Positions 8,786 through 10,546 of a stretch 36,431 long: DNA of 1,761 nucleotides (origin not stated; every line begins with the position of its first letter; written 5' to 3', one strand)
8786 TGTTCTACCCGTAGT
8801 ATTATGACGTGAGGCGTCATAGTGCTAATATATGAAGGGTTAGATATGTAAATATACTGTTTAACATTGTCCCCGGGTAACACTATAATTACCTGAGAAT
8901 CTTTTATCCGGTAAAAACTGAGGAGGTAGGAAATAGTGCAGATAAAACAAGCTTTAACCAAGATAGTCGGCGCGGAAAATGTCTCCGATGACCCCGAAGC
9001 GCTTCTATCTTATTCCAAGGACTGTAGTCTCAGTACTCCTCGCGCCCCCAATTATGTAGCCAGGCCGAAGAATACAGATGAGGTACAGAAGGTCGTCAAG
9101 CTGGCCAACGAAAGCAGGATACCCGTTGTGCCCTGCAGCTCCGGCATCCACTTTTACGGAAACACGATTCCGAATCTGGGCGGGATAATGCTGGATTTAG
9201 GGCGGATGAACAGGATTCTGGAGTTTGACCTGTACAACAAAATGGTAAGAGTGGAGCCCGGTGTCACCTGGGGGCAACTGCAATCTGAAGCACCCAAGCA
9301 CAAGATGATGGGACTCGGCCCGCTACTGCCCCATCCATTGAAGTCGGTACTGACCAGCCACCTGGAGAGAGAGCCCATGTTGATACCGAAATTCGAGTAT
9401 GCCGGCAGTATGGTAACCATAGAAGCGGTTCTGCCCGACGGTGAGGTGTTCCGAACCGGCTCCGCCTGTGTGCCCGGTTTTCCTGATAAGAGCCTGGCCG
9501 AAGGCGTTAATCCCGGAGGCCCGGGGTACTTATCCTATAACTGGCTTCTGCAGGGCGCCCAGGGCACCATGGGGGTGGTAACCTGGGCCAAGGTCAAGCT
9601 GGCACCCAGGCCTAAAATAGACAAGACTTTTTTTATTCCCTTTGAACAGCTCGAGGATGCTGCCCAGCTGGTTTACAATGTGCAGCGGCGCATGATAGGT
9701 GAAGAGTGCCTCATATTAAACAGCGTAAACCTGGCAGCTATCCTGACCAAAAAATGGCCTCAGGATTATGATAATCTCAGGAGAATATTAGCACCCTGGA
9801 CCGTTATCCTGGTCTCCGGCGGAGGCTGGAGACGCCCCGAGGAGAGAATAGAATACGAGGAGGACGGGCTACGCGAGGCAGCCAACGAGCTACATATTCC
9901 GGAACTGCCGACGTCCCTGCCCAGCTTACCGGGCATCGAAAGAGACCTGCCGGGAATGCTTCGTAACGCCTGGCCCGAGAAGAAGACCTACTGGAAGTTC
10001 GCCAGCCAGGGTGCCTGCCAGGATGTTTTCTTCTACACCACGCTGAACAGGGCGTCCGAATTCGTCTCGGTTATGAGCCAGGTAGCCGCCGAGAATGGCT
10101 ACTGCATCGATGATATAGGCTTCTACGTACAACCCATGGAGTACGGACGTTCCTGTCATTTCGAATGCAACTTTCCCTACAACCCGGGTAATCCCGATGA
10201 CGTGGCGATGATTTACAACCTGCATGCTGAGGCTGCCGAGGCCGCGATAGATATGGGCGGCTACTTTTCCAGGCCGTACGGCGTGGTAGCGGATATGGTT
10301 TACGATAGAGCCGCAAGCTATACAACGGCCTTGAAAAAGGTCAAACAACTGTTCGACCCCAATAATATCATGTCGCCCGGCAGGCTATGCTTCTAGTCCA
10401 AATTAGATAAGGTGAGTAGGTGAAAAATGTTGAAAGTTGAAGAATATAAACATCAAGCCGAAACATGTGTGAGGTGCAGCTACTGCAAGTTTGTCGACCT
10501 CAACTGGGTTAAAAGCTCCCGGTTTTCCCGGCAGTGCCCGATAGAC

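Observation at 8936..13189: Three-subunit FAD / CCG-Fe-S / FAD module heading the Mo-enzyme operon: candidate soluble dehydrogenase of unknown substrate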

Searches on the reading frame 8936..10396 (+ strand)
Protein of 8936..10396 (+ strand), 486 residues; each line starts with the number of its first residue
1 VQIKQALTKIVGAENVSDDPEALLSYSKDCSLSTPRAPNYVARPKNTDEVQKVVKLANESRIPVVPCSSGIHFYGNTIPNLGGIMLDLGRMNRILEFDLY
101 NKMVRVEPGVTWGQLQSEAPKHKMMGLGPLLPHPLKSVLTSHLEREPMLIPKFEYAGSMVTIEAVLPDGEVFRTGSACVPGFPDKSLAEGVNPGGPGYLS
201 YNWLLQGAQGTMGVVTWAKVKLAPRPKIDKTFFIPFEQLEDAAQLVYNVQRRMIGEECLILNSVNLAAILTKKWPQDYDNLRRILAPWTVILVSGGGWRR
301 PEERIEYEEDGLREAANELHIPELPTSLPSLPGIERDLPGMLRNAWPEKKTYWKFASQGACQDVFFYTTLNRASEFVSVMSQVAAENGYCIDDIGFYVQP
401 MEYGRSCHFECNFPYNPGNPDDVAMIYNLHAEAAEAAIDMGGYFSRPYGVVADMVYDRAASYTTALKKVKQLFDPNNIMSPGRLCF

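Call 3: search_protein_families(library=pfam, proteins=[window:8936-10396:+])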
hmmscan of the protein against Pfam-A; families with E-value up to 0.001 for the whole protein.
window:8936-10396:+ (486 aa): 2 families
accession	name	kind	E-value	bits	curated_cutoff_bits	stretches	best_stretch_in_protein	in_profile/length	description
PF01565.28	FAD_binding_4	-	4.7e-24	85.1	26.4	1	38-130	1-93/139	FAD binding domain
PF02913.24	FAD-oxidase_C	-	1.1e-05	25.7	21.2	1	411-483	171-247/248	FAD linked oxidases, C-terminal domain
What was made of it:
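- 8936..10396 (+): Subunit 1 (486 aa): the likely catalytic flavoprotein, with a VAO/PCMH fold (FAD_binding_4 plus cap domain). Pfam domains in call 3.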

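Call 6: search_protein_families(library=ncbifam, proteins=[window:8936-10396:+])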
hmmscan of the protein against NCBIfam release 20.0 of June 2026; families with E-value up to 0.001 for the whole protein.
window:8936-10396:+ (486 aa): 10 families
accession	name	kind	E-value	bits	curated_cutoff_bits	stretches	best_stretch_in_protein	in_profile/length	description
TIGR00387.1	glcD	equivalog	7.2e-30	104.1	567.9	3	42-123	2-83/413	glycolate oxidase subunit GlcD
NF008408.0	PRK11230.1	equivalog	4.8e-19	68.2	897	1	5-115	23-133/499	glycolate oxidase subunit GlcD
NF049975.1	2HglutDHaseYdiJ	equivalog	9.2e-12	43.5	1350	1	23-118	38-134/1018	D-2-hydroxyglutarate dehydrogenase YdiJ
TIGR01678.1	FAD_lactone_ox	subfamily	8.5e-06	24.9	396.8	1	39-117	16-92/438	sugar 1,4-lactone oxidase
NF053785.1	DcplphribOxDprE1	equivalog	1.8e-05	24.1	500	1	40-117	17-92/449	decaprenylphosphoryl-beta-D-ribose oxidase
NF008439.0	PRK11282.1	equivalog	1.8e-05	23.8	284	0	204-245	152-193/358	glycolate oxidase subunit GlcE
NF041226.1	BagK_FevA1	equivalog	2.2e-05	23.1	800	1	38-170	41-170/453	bagremycin/ferroverdin biosynthesis FAD-dependent oxygenase BagK/FevA1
TIGR01676.1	GLDHase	equivalog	2.4e-05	23.3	458.25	1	42-116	66-138/541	L-galactonolactone dehydrogenase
NF041227.1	BagG_FevA2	exception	6.1e-05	21.8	850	1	34-174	42-178/455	bagremycin/ferroverdin biosynthesis FAD-dependent oxygenase BagG/FevA2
TIGR01679.1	bact_FAD_ox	subfamily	8.6e-05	21.6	292.25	1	37-116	11-85/419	FAD-linked oxidoreductase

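Call 12: search_solved_structures(query=window:8936-10393:+, max_evalue=0.01)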
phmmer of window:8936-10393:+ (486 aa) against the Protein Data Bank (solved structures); distinct sequences matched with E-value up to 0.01: 47.
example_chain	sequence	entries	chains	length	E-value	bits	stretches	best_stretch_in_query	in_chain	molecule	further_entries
9ffk_A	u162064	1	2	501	6.2e-23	84.5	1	6-250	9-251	FAD-binding oxidoreductase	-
9fge_A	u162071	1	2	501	1.1e-22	83.7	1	6-250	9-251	FAD-binding oxidoreductase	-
7qh2_C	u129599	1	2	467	1.1e-22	83.6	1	6-251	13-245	Lactate dehydrogenase (NAD(+),ferredoxin) subunit LctD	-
5fxd_A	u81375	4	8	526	1.3e-22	83.5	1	34-246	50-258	PROBABLE VANILLYL-ALCOHOL OXIDASE | EUGENOL OXIDASE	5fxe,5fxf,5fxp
8bam_A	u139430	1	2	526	2e-22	82.8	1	34-246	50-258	Probable vanillyl-alcohol oxidase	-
7ywv_A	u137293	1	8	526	2.2e-22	82.7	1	34-246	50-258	Probable vanillyl-alcohol oxidase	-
8bap_A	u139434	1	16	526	2.3e-22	82.6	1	34-246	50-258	Probable vanillyl-alcohol oxidase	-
7ywu_A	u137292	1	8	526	2.4e-22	82.6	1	34-246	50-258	Probable vanillyl-alcohol oxidase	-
9h8q_A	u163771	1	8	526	2.6e-22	82.5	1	34-246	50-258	Probable vanillyl-alcohol oxidase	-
9h8p_A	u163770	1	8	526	2.6e-22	82.4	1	34-246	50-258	Probable vanillyl-alcohol oxidase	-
9gj0_A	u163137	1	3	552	3e-22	82.2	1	34-246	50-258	Probable vanillyl-alcohol oxidase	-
8s7p_A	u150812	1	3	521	1.4e-21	80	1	8-279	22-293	Oxidoreductase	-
1wve_A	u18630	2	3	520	2.7e-21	79.1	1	7-270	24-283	4-cresol dehydrogenase [hydroxylating] flavoprotein subunit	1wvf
1dii_A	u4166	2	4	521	2.7e-21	79.1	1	7-270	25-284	P-CRESOL METHYLHYDROXYLASE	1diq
3pm9_A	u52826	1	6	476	6.7e-21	77.8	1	7-255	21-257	Putative oxidoreductase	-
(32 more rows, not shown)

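Call 19: find_homologous_proteins(query=window:8936-10393:+, max_evalue=1e-10)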
Query window:8936-10393:+ (486 aa): 3127 proteins with E <= 1e-10 among 8000 candidates; the best 120 are listed.
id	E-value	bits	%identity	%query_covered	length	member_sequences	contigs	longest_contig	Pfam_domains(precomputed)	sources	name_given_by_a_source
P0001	0.0e+0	1024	89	100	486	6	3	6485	PF01565.29,PF02913.25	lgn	-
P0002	0.0e+0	1019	88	100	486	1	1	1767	PF01565.29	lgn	-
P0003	0.0e+0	1014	88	100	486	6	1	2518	PF01565.29,PF02913.25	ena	-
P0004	7.6e-297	1003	86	100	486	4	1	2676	PF01565.29,PF02913.25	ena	-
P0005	8.4e-296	999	86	100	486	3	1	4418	PF01565.29,PF02913.25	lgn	-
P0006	3.1e-293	991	84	100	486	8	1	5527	PF01565.29,PF02913.25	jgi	jgi:FAD/FMN-containing dehydrogenase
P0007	3.1e-291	984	85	100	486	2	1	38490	PF01565.29,PF02913.25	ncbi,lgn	-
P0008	1.3e-290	982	85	100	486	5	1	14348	PF01565.29,PF02913.25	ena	-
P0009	5.3e-290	980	84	100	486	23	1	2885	PF01565.29,PF02913.25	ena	-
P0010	1.7e-289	979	84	100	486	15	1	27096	PF01565.29,PF02913.25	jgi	jgi:FAD/FMN-containing dehydrogenase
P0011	6.1e-288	974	83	100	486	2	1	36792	PF01565.29,PF02913.25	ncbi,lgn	-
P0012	1.6e-286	969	84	100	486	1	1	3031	PF01565.29,PF02913.25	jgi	jgi:FAD/FMN-containing dehydrogenase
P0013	1.8e-286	969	83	100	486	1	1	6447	PF01565.29,PF02913.25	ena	-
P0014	3.1e-286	968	84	100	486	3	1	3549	PF01565.29,PF02913.25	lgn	-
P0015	2.4e-285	965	82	100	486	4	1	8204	PF01565.29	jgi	jgi:FAD/FMN-containing dehydrogenase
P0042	1.4e-247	840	73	100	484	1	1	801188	PF01565.29,PF02913.25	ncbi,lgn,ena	-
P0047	1.7e-231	787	67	100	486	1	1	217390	PF01565.29,PF02913.25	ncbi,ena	-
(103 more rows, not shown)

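Call 20: find_encoding_contigs(protein=P0042, flank=10000, max_places=2)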
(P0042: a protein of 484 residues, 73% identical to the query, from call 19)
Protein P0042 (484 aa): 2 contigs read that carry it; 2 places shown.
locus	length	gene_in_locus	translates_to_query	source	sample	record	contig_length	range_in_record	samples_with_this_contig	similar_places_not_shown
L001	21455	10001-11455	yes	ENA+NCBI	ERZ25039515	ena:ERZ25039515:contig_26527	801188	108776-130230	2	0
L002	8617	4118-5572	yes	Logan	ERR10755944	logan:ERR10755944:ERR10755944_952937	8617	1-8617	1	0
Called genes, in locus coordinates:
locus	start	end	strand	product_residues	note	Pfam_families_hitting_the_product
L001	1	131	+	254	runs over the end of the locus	PF13276:HTH_21, PF00665:rve, PF13683:rve_3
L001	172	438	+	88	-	PF01527:HTH_Tnp_1, PF13384:HTH_23, PF13518:HTH_28, PF13551:HTH_29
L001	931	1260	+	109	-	PF13683:rve_3, PF13333:rve_2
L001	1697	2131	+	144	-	PF12172:zf-ChsH2, PF01796:OB_ChsH2_C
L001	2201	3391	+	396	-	PF00108:Thiolase_N, PF00109:ketoacyl-synt (faint), PF08545:ACP_syn_III (faint), PF22691:Thiolase_C_1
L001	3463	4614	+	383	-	PF02771:Acyl-CoA_dh_N, PF02770:Acyl-CoA_dh_M, PF00441:Acyl-CoA_dh_1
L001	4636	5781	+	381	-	PF02771:Acyl-CoA_dh_N, PF02770:Acyl-CoA_dh_M, PF00441:Acyl-CoA_dh_1, PF08028:Acyl-CoA_dh_2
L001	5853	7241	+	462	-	PF00890:FAD_binding_2, PF01134:GIDA (faint), PF01266:DAO (faint), PF03486:HI0933_like (faint), PF07992:Pyr_redox_2 (faint)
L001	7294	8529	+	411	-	PF00557:Peptidase_M24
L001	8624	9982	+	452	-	PF13336:AcetylCoA_hyd_C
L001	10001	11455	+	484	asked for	PF01565:FAD_binding_4, PF02913:FAD-oxidase_C (weak)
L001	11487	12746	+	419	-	PF13183:Fer4_8, PF02754:CCG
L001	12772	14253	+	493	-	PF01565:FAD_binding_4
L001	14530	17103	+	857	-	PF21423:AhtL-like_1st, PF00384:Molybdopterin, PF01568:Molydop_binding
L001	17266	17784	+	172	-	PF01047:MarR (weak), PF12802:MarR_2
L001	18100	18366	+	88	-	PF00037:Fer4, PF12837:Fer4_6 (faint), PF13187:Fer4_9 (faint)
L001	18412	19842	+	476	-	PF00890:FAD_binding_2, PF01266:DAO (faint), PF03486:HI0933_like (faint), PF07992:Pyr_redox_2 (weak), PF12831:FAD_oxidored, PF13450:NAD_binding_8 (faint)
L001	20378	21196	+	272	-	PF00037:Fer4 (faint), PF12797:Fer4_2 (faint), PF13247:Fer4_11, PF12838:Fer4_7 (weak), PF12837:Fer4_6 (weak), PF13237:Fer4_10 (weak), PF13620:CarboxypepD_reg, PF13715:CarbopepD_reg_2 (weak), +2 more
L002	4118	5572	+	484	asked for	PF01565:FAD_binding_4, PF02913:FAD-oxidase_C (weak)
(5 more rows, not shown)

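Call 21: find_encoding_contigs(protein=P0047, flank=10000, max_places=2)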
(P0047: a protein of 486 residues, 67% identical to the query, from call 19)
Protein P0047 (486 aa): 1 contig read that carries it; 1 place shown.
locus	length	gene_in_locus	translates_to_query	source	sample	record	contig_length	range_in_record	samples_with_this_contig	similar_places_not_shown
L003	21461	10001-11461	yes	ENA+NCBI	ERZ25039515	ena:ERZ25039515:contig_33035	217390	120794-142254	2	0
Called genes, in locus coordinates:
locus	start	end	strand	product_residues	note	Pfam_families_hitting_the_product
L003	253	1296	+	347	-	PF04909:Amidohydro_2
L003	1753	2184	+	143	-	PF12172:zf-ChsH2, PF01796:OB_ChsH2_C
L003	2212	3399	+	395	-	PF00108:Thiolase_N (weak), PF22691:Thiolase_C_1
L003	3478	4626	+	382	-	PF02771:Acyl-CoA_dh_N, PF02770:Acyl-CoA_dh_M, PF00441:Acyl-CoA_dh_1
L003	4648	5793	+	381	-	PF02771:Acyl-CoA_dh_N, PF02770:Acyl-CoA_dh_M, PF00441:Acyl-CoA_dh_1, PF08028:Acyl-CoA_dh_2 (weak)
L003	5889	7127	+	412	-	PF00557:Peptidase_M24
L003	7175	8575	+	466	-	PF00890:FAD_binding_2, PF01134:GIDA (faint), PF01262:AlaDh_PNT_C (weak), PF01266:DAO, PF01946:Thi4 (faint), PF03486:HI0933_like (weak), PF07992:Pyr_redox_2 (faint), PF12831:FAD_oxidored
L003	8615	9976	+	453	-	PF13336:AcetylCoA_hyd_C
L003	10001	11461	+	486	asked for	PF01565:FAD_binding_4, PF02913:FAD-oxidase_C (faint)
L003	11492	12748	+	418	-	PF13183:Fer4_8, PF02754:CCG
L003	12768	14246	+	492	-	PF01565:FAD_binding_4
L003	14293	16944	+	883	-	PF21423:AhtL-like_1st, PF00384:Molybdopterin, PF01568:Molydop_binding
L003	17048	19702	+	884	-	PF21423:AhtL-like_1st, PF00384:Molybdopterin, PF01568:Molydop_binding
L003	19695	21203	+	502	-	PF11794:HpaB_N, PF03241:HpaB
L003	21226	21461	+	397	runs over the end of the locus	PF00465:Fe-ADH, PF13685:Fe-ADH_2, PF25137:ADH_Fe_C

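Call 22: find_encoding_contigs(protein=P0007, flank=10000, max_places=2)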
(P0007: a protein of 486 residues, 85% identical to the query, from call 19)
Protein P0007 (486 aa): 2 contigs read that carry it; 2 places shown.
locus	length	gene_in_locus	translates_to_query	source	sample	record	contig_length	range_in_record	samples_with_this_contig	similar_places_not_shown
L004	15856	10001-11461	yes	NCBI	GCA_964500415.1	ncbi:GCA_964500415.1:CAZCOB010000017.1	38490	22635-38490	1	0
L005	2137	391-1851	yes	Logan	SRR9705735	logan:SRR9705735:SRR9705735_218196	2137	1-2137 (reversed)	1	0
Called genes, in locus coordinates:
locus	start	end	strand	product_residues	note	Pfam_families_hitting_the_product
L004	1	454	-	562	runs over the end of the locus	PF02129:Peptidase_S15, PF08530:PepX_C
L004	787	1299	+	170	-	PF01047:MarR, PF12802:MarR_2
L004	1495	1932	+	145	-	PF01796:OB_ChsH2_C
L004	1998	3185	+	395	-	PF00108:Thiolase_N (weak), PF22691:Thiolase_C_1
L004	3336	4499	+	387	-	PF02771:Acyl-CoA_dh_N, PF02770:Acyl-CoA_dh_M, PF00441:Acyl-CoA_dh_1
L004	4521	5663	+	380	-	PF02771:Acyl-CoA_dh_N, PF08028:Acyl-CoA_dh_2 (faint), PF02770:Acyl-CoA_dh_M, PF00441:Acyl-CoA_dh_1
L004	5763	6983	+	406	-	PF01321:Creatinase_N (faint), PF00557:Peptidase_M24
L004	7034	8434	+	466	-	PF00890:FAD_binding_2, PF01266:DAO (faint), PF03486:HI0933_like (faint), PF07992:Pyr_redox_2 (faint), PF12831:FAD_oxidored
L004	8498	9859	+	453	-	PF13336:AcetylCoA_hyd_C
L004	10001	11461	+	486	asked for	PF01565:FAD_binding_4, PF02913:FAD-oxidase_C (weak)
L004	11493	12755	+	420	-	PF13183:Fer4_8, PF02754:CCG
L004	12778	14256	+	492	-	PF01565:FAD_binding_4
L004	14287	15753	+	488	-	PF11794:HpaB_N, PF03241:HpaB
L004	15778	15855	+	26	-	?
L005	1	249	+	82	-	?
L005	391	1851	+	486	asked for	PF01565:FAD_binding_4, PF02913:FAD-oxidase_C (weak)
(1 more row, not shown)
